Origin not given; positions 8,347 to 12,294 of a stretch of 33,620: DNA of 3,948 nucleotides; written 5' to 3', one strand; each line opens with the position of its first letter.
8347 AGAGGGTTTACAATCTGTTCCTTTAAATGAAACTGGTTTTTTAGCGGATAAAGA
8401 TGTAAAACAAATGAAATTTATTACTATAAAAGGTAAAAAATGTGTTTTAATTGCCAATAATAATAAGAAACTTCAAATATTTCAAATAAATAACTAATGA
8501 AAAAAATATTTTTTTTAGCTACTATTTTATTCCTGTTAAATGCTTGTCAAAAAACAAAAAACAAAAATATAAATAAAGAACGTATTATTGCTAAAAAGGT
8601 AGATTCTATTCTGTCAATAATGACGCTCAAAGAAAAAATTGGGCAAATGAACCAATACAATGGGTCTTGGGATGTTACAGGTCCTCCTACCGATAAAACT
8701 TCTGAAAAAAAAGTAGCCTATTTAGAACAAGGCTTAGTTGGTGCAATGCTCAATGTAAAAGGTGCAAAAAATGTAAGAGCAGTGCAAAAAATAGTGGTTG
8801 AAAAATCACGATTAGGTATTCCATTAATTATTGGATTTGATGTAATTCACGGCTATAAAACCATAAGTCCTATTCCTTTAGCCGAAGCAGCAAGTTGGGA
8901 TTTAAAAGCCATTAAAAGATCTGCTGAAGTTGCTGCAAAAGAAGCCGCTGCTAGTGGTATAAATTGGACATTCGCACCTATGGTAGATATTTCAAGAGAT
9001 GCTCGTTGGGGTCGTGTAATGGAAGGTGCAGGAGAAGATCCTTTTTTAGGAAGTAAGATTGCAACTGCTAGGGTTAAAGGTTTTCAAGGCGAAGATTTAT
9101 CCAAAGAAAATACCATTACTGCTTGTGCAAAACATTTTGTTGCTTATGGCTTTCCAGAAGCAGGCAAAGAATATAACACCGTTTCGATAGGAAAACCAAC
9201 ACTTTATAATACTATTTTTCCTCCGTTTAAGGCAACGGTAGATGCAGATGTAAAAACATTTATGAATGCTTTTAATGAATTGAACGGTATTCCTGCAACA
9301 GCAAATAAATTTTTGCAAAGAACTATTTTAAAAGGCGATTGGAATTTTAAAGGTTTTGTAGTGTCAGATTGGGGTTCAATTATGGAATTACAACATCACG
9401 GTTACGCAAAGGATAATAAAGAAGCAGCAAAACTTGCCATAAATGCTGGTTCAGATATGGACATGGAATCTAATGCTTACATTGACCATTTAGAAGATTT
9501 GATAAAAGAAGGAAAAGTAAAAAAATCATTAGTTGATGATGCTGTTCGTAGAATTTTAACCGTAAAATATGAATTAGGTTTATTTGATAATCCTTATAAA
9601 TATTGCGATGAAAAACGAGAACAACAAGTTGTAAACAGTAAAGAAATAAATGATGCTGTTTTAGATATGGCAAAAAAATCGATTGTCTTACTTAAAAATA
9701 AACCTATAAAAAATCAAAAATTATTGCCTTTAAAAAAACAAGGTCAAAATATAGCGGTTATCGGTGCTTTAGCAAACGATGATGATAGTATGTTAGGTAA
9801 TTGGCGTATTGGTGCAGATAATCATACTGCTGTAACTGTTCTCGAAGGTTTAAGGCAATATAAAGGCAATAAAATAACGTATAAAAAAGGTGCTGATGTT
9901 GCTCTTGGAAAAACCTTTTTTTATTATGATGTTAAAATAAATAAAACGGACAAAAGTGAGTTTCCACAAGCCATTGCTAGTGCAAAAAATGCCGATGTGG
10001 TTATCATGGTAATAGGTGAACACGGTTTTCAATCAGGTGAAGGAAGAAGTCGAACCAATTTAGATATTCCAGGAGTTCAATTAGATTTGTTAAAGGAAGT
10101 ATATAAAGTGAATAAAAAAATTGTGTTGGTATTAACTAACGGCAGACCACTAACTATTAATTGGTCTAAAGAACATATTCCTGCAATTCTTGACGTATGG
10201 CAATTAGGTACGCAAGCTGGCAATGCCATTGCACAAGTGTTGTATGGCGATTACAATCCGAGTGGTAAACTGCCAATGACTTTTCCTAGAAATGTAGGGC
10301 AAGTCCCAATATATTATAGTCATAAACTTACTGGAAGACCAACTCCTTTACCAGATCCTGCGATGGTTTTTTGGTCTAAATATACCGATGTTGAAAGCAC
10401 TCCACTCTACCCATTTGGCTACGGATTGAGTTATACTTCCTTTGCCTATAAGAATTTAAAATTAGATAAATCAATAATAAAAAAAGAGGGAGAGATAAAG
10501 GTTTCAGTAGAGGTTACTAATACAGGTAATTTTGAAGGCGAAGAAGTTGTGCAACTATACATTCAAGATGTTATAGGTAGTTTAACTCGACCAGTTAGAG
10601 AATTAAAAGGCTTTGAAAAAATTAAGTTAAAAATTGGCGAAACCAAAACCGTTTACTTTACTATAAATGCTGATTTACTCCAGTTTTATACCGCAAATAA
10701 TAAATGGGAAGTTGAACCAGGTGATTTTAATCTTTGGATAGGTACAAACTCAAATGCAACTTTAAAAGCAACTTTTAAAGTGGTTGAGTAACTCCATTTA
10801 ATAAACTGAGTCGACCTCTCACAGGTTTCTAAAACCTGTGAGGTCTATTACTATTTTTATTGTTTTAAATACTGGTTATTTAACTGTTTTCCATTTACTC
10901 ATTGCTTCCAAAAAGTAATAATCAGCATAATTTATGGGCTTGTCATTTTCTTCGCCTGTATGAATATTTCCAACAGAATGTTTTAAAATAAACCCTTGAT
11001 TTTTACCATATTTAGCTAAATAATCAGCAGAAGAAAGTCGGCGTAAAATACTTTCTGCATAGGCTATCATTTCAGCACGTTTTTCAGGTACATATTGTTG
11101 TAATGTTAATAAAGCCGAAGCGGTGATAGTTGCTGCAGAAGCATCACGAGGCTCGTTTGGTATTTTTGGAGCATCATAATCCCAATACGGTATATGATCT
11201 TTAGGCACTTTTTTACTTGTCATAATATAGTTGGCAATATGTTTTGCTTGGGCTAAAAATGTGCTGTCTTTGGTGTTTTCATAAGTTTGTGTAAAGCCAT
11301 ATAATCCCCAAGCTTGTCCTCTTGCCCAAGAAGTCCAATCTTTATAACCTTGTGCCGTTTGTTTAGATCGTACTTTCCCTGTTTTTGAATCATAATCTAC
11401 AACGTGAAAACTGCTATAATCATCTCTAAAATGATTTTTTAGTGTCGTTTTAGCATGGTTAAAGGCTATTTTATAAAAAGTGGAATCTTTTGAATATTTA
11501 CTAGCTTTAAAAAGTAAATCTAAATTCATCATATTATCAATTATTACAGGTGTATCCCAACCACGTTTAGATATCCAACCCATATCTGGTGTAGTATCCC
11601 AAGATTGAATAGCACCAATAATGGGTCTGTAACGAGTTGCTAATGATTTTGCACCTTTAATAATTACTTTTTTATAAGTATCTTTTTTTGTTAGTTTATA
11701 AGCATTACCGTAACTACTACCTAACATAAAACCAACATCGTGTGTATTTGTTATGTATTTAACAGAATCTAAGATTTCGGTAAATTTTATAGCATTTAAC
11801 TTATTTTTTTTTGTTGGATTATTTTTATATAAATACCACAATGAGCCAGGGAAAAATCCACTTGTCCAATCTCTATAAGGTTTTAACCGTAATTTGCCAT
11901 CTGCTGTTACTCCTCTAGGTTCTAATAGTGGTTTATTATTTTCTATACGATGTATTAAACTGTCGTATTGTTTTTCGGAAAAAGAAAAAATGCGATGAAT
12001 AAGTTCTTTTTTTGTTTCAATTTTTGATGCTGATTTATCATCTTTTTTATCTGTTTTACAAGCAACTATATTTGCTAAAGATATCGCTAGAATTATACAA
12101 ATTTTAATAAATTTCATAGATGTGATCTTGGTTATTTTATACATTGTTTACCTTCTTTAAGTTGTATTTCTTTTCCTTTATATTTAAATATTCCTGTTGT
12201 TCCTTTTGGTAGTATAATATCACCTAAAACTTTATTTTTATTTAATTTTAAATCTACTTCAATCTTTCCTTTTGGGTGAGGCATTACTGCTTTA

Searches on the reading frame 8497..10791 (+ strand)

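Call 5: search_protein_families(library=pfam, proteins=[window:8497-10791:+])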
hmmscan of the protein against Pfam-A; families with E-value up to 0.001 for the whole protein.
window:8497-10791:+ (764 aa): 3 families
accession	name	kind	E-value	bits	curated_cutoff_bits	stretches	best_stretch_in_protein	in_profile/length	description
PF00933.27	Glyco_hydro_3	-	1.1e-67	229.1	27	1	43-356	1-316/316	Glycosyl hydrolase family 3 N terminal domain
PF01915.27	Glyco_hydro_3_C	-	3e-57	194.3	31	1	396-646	1-200/200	Glycosyl hydrolase family 3 C-terminal domain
PF14310.12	Fn3-like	-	6.7e-25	87.5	25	1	683-752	1-71/71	Fibronectin type III-like domain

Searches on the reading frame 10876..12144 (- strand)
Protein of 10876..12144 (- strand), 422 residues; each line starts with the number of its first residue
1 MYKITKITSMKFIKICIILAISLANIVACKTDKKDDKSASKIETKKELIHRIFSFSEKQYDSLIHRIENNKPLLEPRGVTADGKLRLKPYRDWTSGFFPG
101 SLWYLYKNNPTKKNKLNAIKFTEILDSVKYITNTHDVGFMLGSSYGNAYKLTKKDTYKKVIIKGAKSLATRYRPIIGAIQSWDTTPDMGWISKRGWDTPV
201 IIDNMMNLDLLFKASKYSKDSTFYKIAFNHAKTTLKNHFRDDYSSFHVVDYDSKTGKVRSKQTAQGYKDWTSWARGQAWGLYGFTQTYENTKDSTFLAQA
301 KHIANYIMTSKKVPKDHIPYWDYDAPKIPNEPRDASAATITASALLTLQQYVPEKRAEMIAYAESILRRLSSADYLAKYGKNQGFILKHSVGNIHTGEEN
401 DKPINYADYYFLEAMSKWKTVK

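Call 4: search_protein_families(library=pfam, proteins=[window:10876-12144:-])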
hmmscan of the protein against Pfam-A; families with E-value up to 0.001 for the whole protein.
window:10876-12144:- (422 aa): 1 family
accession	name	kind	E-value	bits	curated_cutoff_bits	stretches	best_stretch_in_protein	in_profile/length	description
PF07470.19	Glyco_hydro_88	-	8.9e-09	35.2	26.6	1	90-290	26-216/352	Glycosyl Hydrolase Family 88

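Call 6: search_protein_families(library=ncbifam, proteins=[window:10876-12144:-], max_evalue=0.01)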
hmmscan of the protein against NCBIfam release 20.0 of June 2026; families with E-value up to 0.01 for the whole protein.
window:10876-12144:- (422 aa): 0 families

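Call 68: search_solved_structures(query=window:10876-12144:-, max_evalue=0.01)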
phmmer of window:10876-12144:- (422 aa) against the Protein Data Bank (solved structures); distinct sequences matched with E-value up to 0.01: 8.
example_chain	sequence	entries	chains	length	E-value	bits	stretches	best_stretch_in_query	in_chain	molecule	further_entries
3wiw_A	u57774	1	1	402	3.1e-105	355.7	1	68-422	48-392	Glycosyl hydrolase family 88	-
3anj_A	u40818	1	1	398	2e-45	158.7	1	85-417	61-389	Putative uncharacterized protein gbs1889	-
2zzr_A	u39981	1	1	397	2.2e-45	158.6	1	85-417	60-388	Unsaturated glucuronyl hydrolase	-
3ani_A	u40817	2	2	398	9.7e-45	156.4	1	85-417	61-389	Putative uncharacterized protein gbs1889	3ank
3vxd_A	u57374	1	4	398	9.8e-45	156.4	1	85-417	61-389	Putative uncharacterized protein gbs1889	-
3wux_A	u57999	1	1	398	1.2e-44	156.1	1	85-417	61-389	Unsaturated chondroitin disaccharide hydrolase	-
1vd5_A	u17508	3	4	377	1.7e-43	152.3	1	83-417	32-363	unsaturated glucuronyl hydrolase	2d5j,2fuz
2ahf_A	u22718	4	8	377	8.5e-43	150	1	83-417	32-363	unsaturated glucuronyl hydrolase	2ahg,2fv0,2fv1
